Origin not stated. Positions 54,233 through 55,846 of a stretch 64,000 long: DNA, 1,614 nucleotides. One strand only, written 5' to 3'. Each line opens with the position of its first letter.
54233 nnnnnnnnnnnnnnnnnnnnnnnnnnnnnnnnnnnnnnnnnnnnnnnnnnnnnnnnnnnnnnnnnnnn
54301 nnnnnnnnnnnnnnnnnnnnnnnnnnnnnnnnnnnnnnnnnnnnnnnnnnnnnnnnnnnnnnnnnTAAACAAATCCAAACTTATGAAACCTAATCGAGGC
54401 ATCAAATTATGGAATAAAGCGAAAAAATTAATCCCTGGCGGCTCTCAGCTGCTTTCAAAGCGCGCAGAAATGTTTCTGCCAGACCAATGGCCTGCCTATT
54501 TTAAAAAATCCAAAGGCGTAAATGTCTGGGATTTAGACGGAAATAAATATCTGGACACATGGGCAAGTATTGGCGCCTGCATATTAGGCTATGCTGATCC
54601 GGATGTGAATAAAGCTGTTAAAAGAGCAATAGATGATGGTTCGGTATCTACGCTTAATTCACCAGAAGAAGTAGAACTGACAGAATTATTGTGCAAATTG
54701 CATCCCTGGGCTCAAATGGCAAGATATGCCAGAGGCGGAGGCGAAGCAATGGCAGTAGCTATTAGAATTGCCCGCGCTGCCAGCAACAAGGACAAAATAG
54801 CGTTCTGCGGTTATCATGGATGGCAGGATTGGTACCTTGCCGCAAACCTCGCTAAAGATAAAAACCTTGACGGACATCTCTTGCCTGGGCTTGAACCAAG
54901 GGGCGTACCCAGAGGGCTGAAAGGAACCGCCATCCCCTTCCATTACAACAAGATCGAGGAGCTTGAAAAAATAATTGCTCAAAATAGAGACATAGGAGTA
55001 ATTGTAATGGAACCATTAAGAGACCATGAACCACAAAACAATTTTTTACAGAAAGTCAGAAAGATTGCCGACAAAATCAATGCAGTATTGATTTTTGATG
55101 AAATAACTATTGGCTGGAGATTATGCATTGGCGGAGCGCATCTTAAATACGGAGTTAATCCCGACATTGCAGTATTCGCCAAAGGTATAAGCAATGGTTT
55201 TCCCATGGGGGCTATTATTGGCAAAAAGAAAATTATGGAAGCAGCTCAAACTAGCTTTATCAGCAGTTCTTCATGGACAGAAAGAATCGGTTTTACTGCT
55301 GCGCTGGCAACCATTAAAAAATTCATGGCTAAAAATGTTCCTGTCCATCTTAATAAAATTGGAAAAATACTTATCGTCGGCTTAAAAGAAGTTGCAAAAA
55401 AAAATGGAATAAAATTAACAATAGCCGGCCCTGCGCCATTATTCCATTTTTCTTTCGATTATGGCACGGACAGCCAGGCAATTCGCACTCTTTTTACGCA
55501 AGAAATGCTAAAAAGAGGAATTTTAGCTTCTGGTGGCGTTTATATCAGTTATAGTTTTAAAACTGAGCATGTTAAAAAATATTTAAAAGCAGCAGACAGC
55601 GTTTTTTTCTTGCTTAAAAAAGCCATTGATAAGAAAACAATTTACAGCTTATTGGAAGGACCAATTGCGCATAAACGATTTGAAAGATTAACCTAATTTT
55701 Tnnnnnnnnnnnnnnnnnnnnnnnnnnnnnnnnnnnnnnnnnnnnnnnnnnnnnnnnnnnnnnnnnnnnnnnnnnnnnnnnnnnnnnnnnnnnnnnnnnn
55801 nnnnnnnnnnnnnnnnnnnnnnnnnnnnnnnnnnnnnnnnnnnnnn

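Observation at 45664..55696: Nonulosonic acid (pseudaminic/legionaminic-type) pathway core, linked to two cobalamin radical SAM enzymes and a class III aminotransferase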

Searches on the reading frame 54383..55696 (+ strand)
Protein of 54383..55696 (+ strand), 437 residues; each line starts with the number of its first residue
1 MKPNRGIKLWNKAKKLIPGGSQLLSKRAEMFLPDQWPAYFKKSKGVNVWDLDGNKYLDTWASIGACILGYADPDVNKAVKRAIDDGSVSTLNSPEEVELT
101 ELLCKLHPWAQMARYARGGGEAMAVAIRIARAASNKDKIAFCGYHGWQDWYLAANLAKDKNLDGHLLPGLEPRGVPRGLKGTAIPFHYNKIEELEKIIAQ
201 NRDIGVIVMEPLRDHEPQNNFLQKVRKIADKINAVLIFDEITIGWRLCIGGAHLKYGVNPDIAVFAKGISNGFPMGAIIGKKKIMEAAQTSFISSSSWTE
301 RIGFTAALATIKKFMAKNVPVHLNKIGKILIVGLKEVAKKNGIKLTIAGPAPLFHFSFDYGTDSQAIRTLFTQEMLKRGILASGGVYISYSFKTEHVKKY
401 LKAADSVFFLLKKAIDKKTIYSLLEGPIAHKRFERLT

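Call 3: search_protein_families(library=pfam, proteins=[window:54383-55696:+], max_evalue=0.01)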
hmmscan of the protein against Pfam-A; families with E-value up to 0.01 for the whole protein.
window:54383-55696:+ (437 aa): 1 family
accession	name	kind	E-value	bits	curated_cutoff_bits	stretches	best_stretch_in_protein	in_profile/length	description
PF00202.27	Aminotran_3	-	3.5e-42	145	30.5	1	37-344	10-337/403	Aminotransferase class-III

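Call 6: search_protein_families(library=ncbifam, proteins=[window:54383-55696:+], max_evalue=0.001)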
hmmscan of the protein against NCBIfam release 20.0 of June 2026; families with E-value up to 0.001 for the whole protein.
window:54383-55696:+ (437 aa): 68 families (the best 25 are shown)
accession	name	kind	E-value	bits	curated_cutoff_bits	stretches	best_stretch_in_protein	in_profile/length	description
NF004856.0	PRK06209.1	equivalog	4.5e-75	252.9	486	1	8-434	13-438/450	glutamate-1-semialdehyde 2,1-aminomutase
NF041362.1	GntE_guanitoxin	equivalog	7.1e-64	215.9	525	1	7-360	9-371/426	guanitoxin biosynthesis PLP-dependent transaminase GntE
NF000818.0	PRK00062.1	subfamily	2.8e-63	214.1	398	1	5-408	5-424/429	glutamate-1-semialdehyde 2,1-aminomutase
TIGR00713.1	hemL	equivalog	2.5e-59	201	527.3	1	8-408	4-420/423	glutamate-1-semialdehyde 2,1-aminomutase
NF009055.0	PRK12389.1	equivalog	1e-47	162.8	637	1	4-408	4-425/431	glutamate-1-semialdehyde 2,1-aminomutase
NF004426.0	PRK05769.1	equivalog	1.9e-34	119.2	552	1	12-381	16-404/441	acetyl ornithine aminotransferase family protein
TIGR00707.1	argD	subfamily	2e-33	115.7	410.05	1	36-351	9-322/381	acetylornithine/succinylornithine family transaminase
NF005993.0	PRK08117.1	subfamily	2.8e-33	115.2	574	1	40-341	29-350/433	aspartate aminotransferase family protein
NF002874.0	PRK03244.1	equivalog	5e-31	107.9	457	1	40-338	29-323/399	acetylornithine transaminase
NF001864.0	PRK00615.1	equivalog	4.4e-30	104.6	706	1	9-360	10-365/433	glutamate-1-semialdehyde aminotransferase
NF004755.0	PRK06082.1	equivalog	1.1e-29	103.2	467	1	39-340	57-371/459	aspartate aminotransferase family protein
NF049939.1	HyAminethphonNHLyPbfA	equivalog_domain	2.1e-29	102.3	525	1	40-342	47-363/442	(R)-1-hydroxy-2-aminoethylphosphonate ammonia-lyase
NF002325.0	PRK01278.1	subfamily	4e-29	101.4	372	1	37-340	14-317/395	acetylornithine transaminase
NF053554.1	prodigi_MAP_PigE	equivalog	4.2e-29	101.5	850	1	39-404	403-768/837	prodigiosin MAP biosynthesis aminotransferase PigE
NF002797.0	PRK02936.1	equivalog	3.1e-28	98.6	496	1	35-338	10-307/385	acetylornithine transaminase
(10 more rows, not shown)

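Call 12: search_solved_structures(query=window:54383-55696:+, max_evalue=1e-20)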
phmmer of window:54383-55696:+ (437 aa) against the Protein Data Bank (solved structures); distinct sequences matched with E-value up to 1e-20: 39.
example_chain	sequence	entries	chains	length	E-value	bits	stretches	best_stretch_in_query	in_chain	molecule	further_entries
6w80_A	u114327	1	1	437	2.6e-43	151.9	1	7-358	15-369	Glutamate-1-semialdehyde 2,1-aminomutase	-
5i92_A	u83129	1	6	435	5.8e-43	150.7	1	5-389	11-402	Glutamate-1-semialdehyde 2,1-aminomutase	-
5hdm_A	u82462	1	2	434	3.5e-42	148.2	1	8-361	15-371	Glutamate-1-semialdehyde 2,1-aminomutase 1, chloroplastic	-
3l44_A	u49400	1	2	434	2.7e-41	145.2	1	34-401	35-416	Glutamate-1-semialdehyde 2,1-aminomutase 1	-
2hoy_A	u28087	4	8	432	4.6e-41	144.5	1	8-362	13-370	Glutamate-1-semialdehyde 2,1-aminomutase (GSAM) apo-form | Glutamate-1-semialdehyde 2,1-aminomutase (GSAM) pmp-form | Glutamate-1-semialdehyde 2,1-aminomutase (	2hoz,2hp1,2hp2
3fq8_A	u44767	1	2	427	4.7e-41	144.5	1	8-362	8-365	Glutamate-1-semialdehyde 2,1-aminomutase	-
3fq7_A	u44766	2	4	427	4.7e-41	144.5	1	8-362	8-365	Glutamate-1-semialdehyde 2,1-aminomutase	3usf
2gsa_A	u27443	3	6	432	8.8e-41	143.6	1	8-362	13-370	GLUTAMATE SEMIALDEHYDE AMINOTRANSFERASE | PROTEIN (GLUTAMATE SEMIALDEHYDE AMINOTRANSFERASE)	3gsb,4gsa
3fqa_A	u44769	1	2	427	8.9e-41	143.5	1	8-362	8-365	Glutamate-1-semialdehyde 2,1-aminomutase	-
2cfb_A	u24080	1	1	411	8.5e-40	140.3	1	36-362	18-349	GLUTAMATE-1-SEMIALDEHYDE 2,1-AMINOMUTASE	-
6k8h_A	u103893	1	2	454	2.7e-38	135.3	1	8-357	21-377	Aminotransferase class-III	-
3bs8_A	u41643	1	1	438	3.3e-38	135.1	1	10-408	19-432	Glutamate-1-semialdehyde 2,1-aminomutase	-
7lm0_A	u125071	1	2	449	2.4e-36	128.9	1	35-355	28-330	C-6' aminotransferase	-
2e7u_A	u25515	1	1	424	3.1e-36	128.5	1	10-361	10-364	Glutamate-1-semialdehyde 2,1-aminomutase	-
7lld_A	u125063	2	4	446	1.2e-35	126.6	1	29-355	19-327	C-6' aminotransferase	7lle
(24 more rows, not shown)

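Call 74: search_protein_representatives(protein=window:54383-55696:+)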
Query: 437 residues. Proteins with E-value up to 0.001 (for the whole library): 20443; up to 1e-10: 9065; up to 1e-30: 1550. The best 150 are listed.
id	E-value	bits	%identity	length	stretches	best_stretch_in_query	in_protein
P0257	1.1e-178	611.3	62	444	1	4-437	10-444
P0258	5.9e-172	589.0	61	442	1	4-437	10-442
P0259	1.9e-163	561.0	59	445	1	5-437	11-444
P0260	2.5e-151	521.1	55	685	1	5-436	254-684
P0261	9.4e-144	496.1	54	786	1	10-437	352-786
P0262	8.1e-143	493.0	54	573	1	8-436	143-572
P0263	4.7e-138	477.3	52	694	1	5-436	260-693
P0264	8.5e-133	460.0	51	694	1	10-436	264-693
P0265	2.1e-132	458.7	51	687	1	5-437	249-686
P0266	3.8e-128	444.7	50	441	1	5-437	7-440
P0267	1.8e-126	439.1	49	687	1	5-437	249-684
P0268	3.3e-126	438.3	50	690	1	2-437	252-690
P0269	2.7e-124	432.0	50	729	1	1-436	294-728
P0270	4.4e-124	431.3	47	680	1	8-437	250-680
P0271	2.7e-122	425.4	48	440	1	2-433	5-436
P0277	5.9e-116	404.5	44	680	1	4-428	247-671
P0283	4.5e-114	398.3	44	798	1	5-435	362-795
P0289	1.2e-109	383.7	44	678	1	4-436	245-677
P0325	5.3e-94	332.2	39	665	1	6-429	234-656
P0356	1.2e-81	291.4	38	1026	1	7-433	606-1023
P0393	7.8e-74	265.7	37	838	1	12-431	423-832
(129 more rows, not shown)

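Call 75: search_protein_families(library=pfam, proteins=[P0260, P0261, P0263, P0270, P0277, P0283, P0289, P0325, P0356, P0393], max_evalue=0.00001)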
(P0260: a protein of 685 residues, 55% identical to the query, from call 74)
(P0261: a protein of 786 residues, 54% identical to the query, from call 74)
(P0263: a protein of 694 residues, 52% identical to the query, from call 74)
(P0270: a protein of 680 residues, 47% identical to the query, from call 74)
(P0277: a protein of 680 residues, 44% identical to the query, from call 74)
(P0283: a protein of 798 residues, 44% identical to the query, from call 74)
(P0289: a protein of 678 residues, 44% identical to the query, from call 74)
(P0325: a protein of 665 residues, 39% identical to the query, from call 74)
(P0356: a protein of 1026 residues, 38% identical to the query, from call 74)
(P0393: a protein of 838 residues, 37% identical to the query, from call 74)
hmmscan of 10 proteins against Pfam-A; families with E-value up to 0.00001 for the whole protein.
P0260 (685 aa): 2 families
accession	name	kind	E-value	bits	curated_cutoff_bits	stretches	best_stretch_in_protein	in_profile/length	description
PF00202.27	Aminotran_3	-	2.7e-38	132.1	30.5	1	288-590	12-333/403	Aminotransferase class-III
PF02348.25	CTP_transf_3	-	1.8e-25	90.5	22.6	1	5-226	2-206/217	Cytidylyltransferase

P0261 (786 aa): 2 families
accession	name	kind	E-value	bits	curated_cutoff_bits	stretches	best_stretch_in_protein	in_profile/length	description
PF00202.27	Aminotran_3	-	5.3e-47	160.8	30.5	1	381-727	12-370/403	Aminotransferase class-III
PF04909.20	Amidohydro_2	-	1.7e-17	64.5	26.4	1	89-331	64-288/289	Amidohydrolase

P0263 (694 aa): 2 families
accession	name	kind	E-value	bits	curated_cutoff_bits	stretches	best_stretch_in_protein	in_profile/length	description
PF00202.27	Aminotran_3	-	9.6e-38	130.3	30.5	1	293-613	11-348/403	Aminotransferase class-III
PF02348.25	CTP_transf_3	-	2.8e-10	40.8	22.6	1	7-124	4-117/217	Cytidylyltransferase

P0270 (680 aa): 2 families
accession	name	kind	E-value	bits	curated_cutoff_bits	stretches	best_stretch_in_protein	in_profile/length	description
PF00202.27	Aminotran_3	-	2.3e-46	158.8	30.5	1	281-625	12-371/403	Aminotransferase class-III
PF02348.25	CTP_transf_3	-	5.1e-20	72.6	22.6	1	8-205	3-204/217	Cytidylyltransferase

P0277 (680 aa): 2 families
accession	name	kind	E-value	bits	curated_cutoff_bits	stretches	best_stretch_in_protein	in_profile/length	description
PF00202.27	Aminotran_3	-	2.7e-43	148.6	30.5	1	282-607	12-356/403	Aminotransferase class-III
PF02348.25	CTP_transf_3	-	9e-31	107.8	22.6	1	9-232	2-211/217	Cytidylyltransferase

P0283 (798 aa): 4 families
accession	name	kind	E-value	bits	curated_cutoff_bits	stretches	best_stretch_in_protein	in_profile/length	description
PF00202.27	Aminotran_3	-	7.7e-48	163.6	30.5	1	392-719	8-353/403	Aminotransferase class-III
PF01408.29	GFO_IDH_MocA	-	7.1e-15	56.2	24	1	10-124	2-120/120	Oxidoreductase family, NAD-binding Rossmann fold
PF22725.1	GFO_IDH_MocA_C3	-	1.2e-13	51.6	27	1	134-259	3-123/124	GFO/IDH/MocA C-terminal domain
PF02894.22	GFO_IDH_MocA_C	-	7.3e-10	39.4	22.9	1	145-337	7-205/218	Oxidoreductase family, C-terminal alpha/beta domain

P0289 (678 aa): 2 families
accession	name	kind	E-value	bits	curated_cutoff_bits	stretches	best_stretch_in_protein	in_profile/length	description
PF00202.27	Aminotran_3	-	6.5e-32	111.2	30.5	1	281-573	13-324/403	Aminotransferase class-III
PF02348.25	CTP_transf_3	-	3.5e-20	73.2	22.6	1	6-171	2-165/217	Cytidylyltransferase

P0325 (665 aa): 2 families
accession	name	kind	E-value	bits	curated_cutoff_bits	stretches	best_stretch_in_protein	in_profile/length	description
PF00202.27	Aminotran_3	-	2.5e-33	115.8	30.5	1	266-569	11-334/403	Aminotransferase class-III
PF02348.25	CTP_transf_3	-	3.3e-18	66.7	22.6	1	5-196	1-171/217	Cytidylyltransferase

P0356 (1026 aa): 6 families
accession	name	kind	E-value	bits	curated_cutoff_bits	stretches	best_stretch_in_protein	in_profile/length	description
PF00202.27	Aminotran_3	-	2.8e-51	174.9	30.5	1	636-926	10-332/403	Aminotransferase class-III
PF02348.25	CTP_transf_3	-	2.2e-35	122.9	22.6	1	347-512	1-165/217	Cytidylyltransferase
PF22725.1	GFO_IDH_MocA_C3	-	8.1e-24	84.4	27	1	132-257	1-124/124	GFO/IDH/MocA C-terminal domain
PF01408.29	GFO_IDH_MocA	-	6.9e-20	72.4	24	1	9-123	2-119/120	Oxidoreductase family, NAD-binding Rossmann fold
PF02894.22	GFO_IDH_MocA_C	-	3.6e-15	56.8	22.9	1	136-328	1-210/218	Oxidoreductase family, C-terminal alpha/beta domain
PF12804.13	NTP_transf_3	-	2.7e-13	50.9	27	1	353-470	11-122/160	MobA-like NTP transferase domain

P0393 (838 aa): 3 families
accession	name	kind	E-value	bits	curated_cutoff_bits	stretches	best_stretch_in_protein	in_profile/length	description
PF00202.27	Aminotran_3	-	1.6e-55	188.9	30.5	1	448-770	10-362/403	Aminotransferase class-III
PF01636.29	APH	-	3.2e-15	57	23.2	1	76-286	23-216/239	Phosphotransferase enzyme family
PF07914.17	DUF1679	-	7.9e-06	25.4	24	0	149-277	178-311/414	Uncharacterized oxidoreductase dhs-27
